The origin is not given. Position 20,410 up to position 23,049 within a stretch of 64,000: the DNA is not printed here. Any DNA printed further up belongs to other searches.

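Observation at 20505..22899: Lower-GC tailspike-like beta-helix gene without a signal peptide, probably horizontally acquired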

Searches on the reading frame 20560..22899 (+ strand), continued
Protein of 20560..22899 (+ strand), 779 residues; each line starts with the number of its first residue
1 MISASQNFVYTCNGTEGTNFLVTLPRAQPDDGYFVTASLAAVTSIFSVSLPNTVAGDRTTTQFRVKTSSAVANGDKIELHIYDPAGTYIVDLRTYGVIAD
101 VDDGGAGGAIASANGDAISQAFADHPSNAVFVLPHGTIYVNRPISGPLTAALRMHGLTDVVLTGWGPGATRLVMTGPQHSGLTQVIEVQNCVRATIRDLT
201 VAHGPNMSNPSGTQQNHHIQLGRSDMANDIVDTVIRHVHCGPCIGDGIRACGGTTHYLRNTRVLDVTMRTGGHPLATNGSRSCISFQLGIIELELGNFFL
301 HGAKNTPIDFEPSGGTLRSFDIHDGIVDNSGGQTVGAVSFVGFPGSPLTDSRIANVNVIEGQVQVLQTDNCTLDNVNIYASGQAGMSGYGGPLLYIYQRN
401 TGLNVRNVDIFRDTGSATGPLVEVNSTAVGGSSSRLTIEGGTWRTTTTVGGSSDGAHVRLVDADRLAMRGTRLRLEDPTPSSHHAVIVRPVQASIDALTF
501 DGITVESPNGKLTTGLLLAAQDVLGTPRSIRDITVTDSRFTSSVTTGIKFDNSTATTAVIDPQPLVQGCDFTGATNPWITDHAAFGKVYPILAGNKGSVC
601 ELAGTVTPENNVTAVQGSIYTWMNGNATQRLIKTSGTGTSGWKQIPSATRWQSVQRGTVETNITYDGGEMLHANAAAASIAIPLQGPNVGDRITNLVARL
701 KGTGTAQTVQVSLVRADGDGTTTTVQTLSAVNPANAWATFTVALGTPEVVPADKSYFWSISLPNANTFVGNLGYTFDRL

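Call 38: list_cluster_members(proteins=[P0006, P0007, P0008, P0009, P0010, P0011, P0013, P0015, P0017, P0038])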
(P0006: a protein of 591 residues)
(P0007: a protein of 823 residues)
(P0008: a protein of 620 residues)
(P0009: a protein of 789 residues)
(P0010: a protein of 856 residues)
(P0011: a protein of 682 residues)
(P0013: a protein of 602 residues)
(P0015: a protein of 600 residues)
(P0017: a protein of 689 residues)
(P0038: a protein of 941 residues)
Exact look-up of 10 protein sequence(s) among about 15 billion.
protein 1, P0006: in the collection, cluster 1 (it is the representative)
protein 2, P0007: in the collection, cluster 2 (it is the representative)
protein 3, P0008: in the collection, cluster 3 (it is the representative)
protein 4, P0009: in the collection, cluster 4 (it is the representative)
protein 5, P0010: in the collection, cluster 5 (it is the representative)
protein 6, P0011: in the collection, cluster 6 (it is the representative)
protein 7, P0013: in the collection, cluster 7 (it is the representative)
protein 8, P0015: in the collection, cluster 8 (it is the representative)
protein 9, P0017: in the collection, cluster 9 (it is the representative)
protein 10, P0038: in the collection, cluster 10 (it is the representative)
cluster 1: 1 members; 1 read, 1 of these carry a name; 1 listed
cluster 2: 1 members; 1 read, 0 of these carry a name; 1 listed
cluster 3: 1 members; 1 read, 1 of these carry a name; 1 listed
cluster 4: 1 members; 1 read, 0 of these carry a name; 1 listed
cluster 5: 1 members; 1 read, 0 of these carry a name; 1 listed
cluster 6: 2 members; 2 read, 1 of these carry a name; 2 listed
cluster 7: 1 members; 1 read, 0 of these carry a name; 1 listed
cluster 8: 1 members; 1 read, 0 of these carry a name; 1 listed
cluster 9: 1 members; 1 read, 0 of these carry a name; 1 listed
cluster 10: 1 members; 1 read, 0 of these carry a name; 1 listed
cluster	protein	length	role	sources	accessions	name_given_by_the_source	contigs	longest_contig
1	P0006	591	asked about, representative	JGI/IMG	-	hypothetical protein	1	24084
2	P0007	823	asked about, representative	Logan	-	-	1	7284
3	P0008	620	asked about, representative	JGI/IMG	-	hypothetical protein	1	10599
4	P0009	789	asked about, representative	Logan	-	-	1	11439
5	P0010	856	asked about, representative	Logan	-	-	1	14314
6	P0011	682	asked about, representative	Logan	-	-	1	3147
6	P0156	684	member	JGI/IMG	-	hypothetical protein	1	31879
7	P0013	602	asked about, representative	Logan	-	-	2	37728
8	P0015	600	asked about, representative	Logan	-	-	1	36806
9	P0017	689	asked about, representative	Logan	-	-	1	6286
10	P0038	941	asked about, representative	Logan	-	-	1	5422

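Call 39: find_encoding_contigs(protein=P0006, flank=10000, max_places=2)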
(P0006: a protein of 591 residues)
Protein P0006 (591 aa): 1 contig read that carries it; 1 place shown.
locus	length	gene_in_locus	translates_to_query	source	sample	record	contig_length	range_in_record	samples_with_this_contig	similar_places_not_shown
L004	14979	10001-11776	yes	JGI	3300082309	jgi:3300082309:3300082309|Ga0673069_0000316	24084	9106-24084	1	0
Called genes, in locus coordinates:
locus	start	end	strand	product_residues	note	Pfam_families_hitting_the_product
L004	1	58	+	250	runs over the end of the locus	-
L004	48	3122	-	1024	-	PF00486:Trans_reg_C (weak), PF03704:BTAD, PF00931:NB-ARC (weak), PF13424:TPR_12, PF17874:TPR_MalT (weak), PF13424:TPR_12, PF13424:TPR_12, PF13424:TPR_12, +7 more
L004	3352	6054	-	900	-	PF00656:Peptidase_C14, PF00496:SBP_bac_5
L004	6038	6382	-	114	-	PF19953:EACC1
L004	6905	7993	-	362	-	-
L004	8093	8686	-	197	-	PF04542:Sigma70_r2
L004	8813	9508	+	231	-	PF00486:Trans_reg_C (weak), PF03704:BTAD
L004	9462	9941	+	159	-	-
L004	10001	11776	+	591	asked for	-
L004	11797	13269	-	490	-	PF00912:Transgly (weak), PF00905:Transpeptidase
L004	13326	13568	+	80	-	-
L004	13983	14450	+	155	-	PF10604:Polyketide_cyc2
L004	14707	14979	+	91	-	?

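Call 40: find_encoding_contigs(protein=P0013, flank=10000, max_places=2)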
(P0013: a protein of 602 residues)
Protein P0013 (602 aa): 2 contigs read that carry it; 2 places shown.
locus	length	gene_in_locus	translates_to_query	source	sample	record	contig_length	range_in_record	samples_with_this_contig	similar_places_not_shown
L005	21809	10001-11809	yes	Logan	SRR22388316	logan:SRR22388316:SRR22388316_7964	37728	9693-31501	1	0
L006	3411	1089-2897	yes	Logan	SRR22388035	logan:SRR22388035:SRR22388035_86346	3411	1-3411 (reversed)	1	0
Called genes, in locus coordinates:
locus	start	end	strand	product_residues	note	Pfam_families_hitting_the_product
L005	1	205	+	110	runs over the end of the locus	-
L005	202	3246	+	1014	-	-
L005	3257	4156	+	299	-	PF13884:Peptidase_S74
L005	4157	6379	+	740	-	-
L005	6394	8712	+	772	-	-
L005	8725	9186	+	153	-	-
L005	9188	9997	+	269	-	-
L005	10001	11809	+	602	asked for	-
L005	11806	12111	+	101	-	-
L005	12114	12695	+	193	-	-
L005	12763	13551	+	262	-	PF01510:Amidase_2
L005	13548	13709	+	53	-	-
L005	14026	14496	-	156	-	-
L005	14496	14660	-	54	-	-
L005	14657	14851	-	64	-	-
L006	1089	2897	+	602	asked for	-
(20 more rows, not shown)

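Call 41: find_encoding_contigs(protein=P0015, flank=10000, max_places=1)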
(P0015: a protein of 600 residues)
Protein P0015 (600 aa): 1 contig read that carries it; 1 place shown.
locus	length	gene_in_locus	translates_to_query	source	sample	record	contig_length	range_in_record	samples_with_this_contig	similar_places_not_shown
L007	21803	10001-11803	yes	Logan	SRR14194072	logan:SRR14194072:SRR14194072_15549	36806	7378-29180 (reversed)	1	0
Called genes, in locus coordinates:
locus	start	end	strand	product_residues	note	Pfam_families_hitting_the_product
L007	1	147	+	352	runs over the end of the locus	-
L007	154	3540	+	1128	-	-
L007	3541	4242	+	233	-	-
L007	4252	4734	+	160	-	-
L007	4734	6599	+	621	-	-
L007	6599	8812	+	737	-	-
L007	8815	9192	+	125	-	-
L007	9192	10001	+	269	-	-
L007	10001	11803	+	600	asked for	-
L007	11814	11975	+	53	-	-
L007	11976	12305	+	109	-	-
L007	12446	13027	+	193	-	PF01435:Peptidase_M48 (faint), PF14247:DUF4344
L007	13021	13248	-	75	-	-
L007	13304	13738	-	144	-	-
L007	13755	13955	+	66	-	-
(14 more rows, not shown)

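Call 42: find_encoding_contigs(protein=P0009, flank=10000, max_places=1)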
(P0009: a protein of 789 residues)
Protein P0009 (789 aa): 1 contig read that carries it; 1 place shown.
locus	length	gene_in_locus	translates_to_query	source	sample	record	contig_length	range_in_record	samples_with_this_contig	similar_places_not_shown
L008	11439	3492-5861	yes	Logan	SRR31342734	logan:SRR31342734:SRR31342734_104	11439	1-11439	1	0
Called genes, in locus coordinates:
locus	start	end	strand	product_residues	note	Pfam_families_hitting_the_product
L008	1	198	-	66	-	?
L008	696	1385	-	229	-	-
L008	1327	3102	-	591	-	PF00415:RCC1, PF25390:WD40_RLD, PF13540:RCC1_2, PF00415:RCC1, PF13540:RCC1_2, PF25390:WD40_RLD, PF00415:RCC1, PF13540:RCC1_2 (weak), +1 more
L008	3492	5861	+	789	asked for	-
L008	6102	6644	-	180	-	-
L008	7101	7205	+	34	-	-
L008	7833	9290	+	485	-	-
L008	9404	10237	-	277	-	-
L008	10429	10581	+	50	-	-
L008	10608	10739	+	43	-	-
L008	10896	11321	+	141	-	-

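Call 43: find_encoding_contigs(protein=P0010, flank=10000, max_places=1)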
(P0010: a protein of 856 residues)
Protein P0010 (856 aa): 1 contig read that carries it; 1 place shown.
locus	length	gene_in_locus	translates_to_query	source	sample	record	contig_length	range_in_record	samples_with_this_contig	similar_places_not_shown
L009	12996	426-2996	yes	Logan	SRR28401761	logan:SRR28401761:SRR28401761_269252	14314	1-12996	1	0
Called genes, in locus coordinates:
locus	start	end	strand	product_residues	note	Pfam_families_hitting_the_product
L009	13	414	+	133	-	-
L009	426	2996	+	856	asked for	-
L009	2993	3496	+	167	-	-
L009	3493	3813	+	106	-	-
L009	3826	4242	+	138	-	-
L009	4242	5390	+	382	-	-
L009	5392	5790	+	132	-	-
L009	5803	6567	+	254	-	-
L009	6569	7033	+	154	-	-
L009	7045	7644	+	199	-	-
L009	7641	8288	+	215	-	-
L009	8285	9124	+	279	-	PF01510:Amidase_2 (weak)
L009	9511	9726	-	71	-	-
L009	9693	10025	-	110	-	PF14192:DUF4314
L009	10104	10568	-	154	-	-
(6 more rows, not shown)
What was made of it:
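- On Phage tailspike / receptor-binding depolymerase: The feature is met for relatives P0013, P0015 and P0010 (calls 40, 41, 43).
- P0013, P0015 and P0010 lie in phage tail modules ahead of lysis genes (calls 40, 41, 43).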

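Call 47: search_protein_families(library=pfam, proteins=[P0083, P0103, P0120, P0128, P0131, P0139, P0143, P0145, P0146, P0155], max_evalue=0.01)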
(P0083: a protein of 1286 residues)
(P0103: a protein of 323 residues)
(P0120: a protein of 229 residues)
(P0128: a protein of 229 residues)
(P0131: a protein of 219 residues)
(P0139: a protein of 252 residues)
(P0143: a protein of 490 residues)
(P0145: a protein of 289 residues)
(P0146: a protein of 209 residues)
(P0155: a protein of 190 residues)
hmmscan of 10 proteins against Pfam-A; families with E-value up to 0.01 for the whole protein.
P0083 (1286 aa): 0 families

P0103 (323 aa): 0 families

P0120 (229 aa): 0 families

P0128 (229 aa): 0 families

P0131 (219 aa): 0 families

P0139 (252 aa): 0 families

P0143 (490 aa): 0 families

P0145 (289 aa): 0 families

P0146 (209 aa): 0 families

P0155 (190 aa): 0 families

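Call 57: predict_structure(alignment_id=A3)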
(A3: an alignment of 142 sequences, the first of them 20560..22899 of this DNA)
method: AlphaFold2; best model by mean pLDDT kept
length: 779 residues; sequences in the alignment: 142
mean_pLDDT: 88.6   pTM: 0.79
mean pLDDT of the five models: 88.6, 88.0, 87.6, 87.5, 86.4
residues with pLDDT >= 90: 512; 70-90: 179; 50-70: 62; < 50: 26
segments of 3 or more residues with pLDDT < 50: 1-3, 650-670
pLDDT, mean of each block of 10 residues (from residue 1): 62 88 82 69 67 71 85 83 74 95 76 95 96 96 87 97 96 91 95 98 92 93 95 98 97 97 98 90 97 99 96 97 98 96 97 99 98 99 94 97 99 97 92 97 96 92 98 98 98 97 98 98 94 99 98 88 98 98 97 98 98 98 95 98 82 40 44 56 66 76 75 79 80 73 73 76 70 69
secondary structure, 60 per line:
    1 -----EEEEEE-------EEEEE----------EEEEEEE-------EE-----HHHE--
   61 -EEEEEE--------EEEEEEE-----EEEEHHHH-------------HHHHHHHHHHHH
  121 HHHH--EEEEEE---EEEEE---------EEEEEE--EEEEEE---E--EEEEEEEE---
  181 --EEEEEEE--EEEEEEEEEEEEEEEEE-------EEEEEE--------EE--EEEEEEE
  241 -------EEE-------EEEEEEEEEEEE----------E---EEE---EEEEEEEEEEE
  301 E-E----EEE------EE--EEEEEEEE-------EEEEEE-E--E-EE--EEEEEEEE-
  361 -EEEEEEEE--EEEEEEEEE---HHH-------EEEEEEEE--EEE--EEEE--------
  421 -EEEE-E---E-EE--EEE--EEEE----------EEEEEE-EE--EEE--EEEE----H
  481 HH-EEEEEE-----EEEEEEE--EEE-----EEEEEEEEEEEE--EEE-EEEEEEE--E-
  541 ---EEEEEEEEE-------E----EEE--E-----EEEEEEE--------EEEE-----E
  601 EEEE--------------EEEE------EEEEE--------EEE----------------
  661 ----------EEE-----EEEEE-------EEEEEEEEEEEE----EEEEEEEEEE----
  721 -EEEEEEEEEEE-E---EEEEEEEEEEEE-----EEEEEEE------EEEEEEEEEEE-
elements in order (helices of 4 or more, strands of 3 or more residues): E6-11 E19-23 E34-40 E62-67 E76-82 E88-91 H92-95 H109-124 E127-132 E136-140 E150-155 E158-163 E170-177 E183-189 E192-208 E216-221 E234-240 E248-250 E258-269 E284-286 E290-301 E308-310 E321-328 E336-341 E352-359 E362-369 E372-380 E394-401 E404-406 E409-412 E422-425 E437-439 E442-445 E456-461 E467-469 E472-475 E484-489 E495-501 E504-506 E512-523 E526-528 E530-536 E544-552 E565-567 E576-582 E591-594 E600-604 E619-622 E629-633 E642-644 E671-673 E679-683 E691-702 E707-716 E722-732 E738-749 E755-761 E768-778
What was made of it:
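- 20560..20832 (+): NTD (aa 1-91), a beta-sandwich module with the motif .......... It takes the place of a signal peptide or a phage-type N-terminus. Model (call 57).
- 20833..20937 (+): Linker and capping alpha-helix (aa 92-126; helix 109-124). Call 57.
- On Pectin-lyase-fold right-handed parallel beta-helix superfamily: The AF2 model has pLDDT 88.6, with rungs from aa 127 to 560 and a helix at 109-124 (call 57).
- On AlgE-type mannuronan C-5 epimerases: The C-terminus is a knob plus a beta-sandwich (call 57).
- AF2 with a 142-sequence alignment gives pLDDT 88.6 and pTM 0.79 (call 57).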

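Call 77: list_cluster_members(proteins=[P0103, P0120, P0128, P0131, P0139, P0143, P0146, P0083, P0007, P0034])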
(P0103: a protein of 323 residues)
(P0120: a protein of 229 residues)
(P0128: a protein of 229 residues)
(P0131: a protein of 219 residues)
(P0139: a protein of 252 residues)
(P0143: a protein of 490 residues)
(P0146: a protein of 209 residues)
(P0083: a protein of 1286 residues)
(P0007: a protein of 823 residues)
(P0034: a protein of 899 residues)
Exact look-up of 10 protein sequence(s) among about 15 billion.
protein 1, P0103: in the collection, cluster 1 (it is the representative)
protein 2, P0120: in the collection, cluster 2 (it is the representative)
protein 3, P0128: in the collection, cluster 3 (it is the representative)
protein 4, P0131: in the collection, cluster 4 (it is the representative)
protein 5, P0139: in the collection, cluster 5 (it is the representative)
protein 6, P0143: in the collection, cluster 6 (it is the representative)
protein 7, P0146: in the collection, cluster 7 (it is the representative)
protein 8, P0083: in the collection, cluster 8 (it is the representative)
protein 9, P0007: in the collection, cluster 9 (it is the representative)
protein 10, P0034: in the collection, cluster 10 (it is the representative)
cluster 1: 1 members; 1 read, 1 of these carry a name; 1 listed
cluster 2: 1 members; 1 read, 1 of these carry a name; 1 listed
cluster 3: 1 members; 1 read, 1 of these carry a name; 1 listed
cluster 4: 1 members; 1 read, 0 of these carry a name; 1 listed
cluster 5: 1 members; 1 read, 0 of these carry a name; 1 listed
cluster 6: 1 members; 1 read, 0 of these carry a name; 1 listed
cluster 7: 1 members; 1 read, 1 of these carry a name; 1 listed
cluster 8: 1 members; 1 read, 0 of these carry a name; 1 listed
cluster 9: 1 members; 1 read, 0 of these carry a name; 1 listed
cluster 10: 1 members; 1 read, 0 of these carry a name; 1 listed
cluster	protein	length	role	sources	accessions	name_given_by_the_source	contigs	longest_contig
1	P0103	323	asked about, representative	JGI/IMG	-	hypothetical protein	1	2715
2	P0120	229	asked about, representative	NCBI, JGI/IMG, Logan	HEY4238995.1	MAG TPA: hypothetical protein VGM88_04235 [Kofleriaceae bacterium] | hypothetical protein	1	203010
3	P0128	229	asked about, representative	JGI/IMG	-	hypothetical protein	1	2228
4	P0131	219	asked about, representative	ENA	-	-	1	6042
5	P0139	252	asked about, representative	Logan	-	-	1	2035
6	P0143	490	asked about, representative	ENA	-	-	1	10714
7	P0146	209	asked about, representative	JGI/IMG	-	hypothetical protein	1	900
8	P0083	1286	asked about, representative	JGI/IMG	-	-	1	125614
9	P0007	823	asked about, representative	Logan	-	-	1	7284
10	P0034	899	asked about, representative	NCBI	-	-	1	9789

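Call 78: fold_search(model_id=the predicted structure, library=viral)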
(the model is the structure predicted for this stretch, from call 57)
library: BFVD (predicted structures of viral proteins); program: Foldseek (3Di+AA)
matches with E <= 10: 1868; with E <= 0.001: 243
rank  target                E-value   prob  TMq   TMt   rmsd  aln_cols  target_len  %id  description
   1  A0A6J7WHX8            1.6e-11  1.00  0.32  0.35  20.0       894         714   12  Pectate lyase superfamily protein [uncultured Caudovirales phage]
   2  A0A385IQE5            7.5e-11  1.00  0.30  0.39  13.3       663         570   12  Tail spike protein [Escherichia phage LL11]
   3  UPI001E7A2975         1.2e-10  1.00  0.41  0.58   8.4       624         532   14  (no name look-up for this kind of identifier)
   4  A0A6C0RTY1            1.9e-10  1.00  0.21  0.15  30.0      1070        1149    9  (no name in the UniProt tables at hand)
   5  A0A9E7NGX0            3.0e-10  1.00  0.19  0.22  26.2       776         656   11  (no name in the UniProt tables at hand)
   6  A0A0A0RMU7            3.4e-10  1.00  0.29  0.30  24.8       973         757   11  Tail spike protein [Bacillus phage Mater]
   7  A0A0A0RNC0            4.5e-10  1.00  0.29  0.28  22.2       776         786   11  Tail spike protein [Bacillus phage Moonbeam]
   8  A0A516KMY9            1.0e-09  1.00  0.41  0.51   9.2       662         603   11  Putative pectate lyase protein [Bacillus phage vB_BmeM-Goe8]
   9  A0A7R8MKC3            1.1e-09  1.00  0.39  0.38  11.6       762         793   11  Putative EPS-depolymerase [Klebsiella phage vB_KvM-Eowyn]
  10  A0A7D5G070            1.3e-09  1.00  0.23  0.21  23.8       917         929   10  Preneck appendage protein [Escherichia phage vB_EcoP_SP5M]
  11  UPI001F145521         1.3e-09  1.00  0.21  0.19  23.1       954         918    9  (no name look-up for this kind of identifier)
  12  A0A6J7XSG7            1.5e-09  1.00  0.30  0.39  18.4       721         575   10  Pectate lyase superfamily protein [uncultured Caudovirales phage]
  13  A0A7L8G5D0            1.7e-09  1.00  0.19  0.17  22.0       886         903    9  (no name in the UniProt tables at hand)
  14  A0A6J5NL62            1.8e-09  1.00  0.36  0.35  16.7       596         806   13  Pectate lyase superfamily protein [uncultured Caudovirales phage]
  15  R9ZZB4                2.6e-09  1.00  0.32  0.26  17.0       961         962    8  Structural protein [Cellulophaga phage phi17:2]
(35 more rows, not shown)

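Call 79: find_encoding_contigs(protein=P0120, flank=10000, max_places=1)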
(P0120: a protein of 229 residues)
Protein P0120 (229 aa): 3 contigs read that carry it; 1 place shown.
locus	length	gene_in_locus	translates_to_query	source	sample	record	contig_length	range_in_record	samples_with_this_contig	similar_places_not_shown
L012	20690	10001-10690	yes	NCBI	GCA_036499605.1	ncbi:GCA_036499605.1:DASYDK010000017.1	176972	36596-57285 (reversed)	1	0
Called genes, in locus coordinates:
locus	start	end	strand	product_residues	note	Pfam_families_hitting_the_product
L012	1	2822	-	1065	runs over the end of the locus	PF04542:Sigma70_r2 (weak), PF04545:Sigma70_r4, PF08281:Sigma70_r4_2, PF00775:Dioxygenase_C (faint), PF02369:Big_1 (faint), PF13620:CarboxypepD_reg, PF13620:CarboxypepD_reg, PF13620:CarboxypepD_reg, +9 more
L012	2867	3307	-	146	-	PF00903:Glyoxalase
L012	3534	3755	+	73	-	-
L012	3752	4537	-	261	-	-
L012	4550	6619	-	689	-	PF00817:IMS (weak)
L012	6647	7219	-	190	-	-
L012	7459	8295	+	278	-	-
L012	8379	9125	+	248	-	-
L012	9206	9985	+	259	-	-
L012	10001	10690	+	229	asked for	-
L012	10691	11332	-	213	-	PF07719:TPR_2 (faint)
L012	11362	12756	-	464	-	PF08447:PAS_3, PF00512:HisKA, PF02518:HATPase_c, PF00072:Response_reg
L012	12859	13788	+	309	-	-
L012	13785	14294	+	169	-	PF00472:RF-1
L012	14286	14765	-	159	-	PF00300:His_Phos_1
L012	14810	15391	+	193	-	-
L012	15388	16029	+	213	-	PF01243:PNPOx_N, PF12766:Pyridox_oxase_2 (weak), PF10590:PNP_phzG_C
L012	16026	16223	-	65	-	-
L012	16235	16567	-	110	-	-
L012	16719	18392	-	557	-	-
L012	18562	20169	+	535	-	PF00005:ABC_tran, PF13304:AAA_21 (weak), PF02405:MlaE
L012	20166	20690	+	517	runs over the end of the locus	-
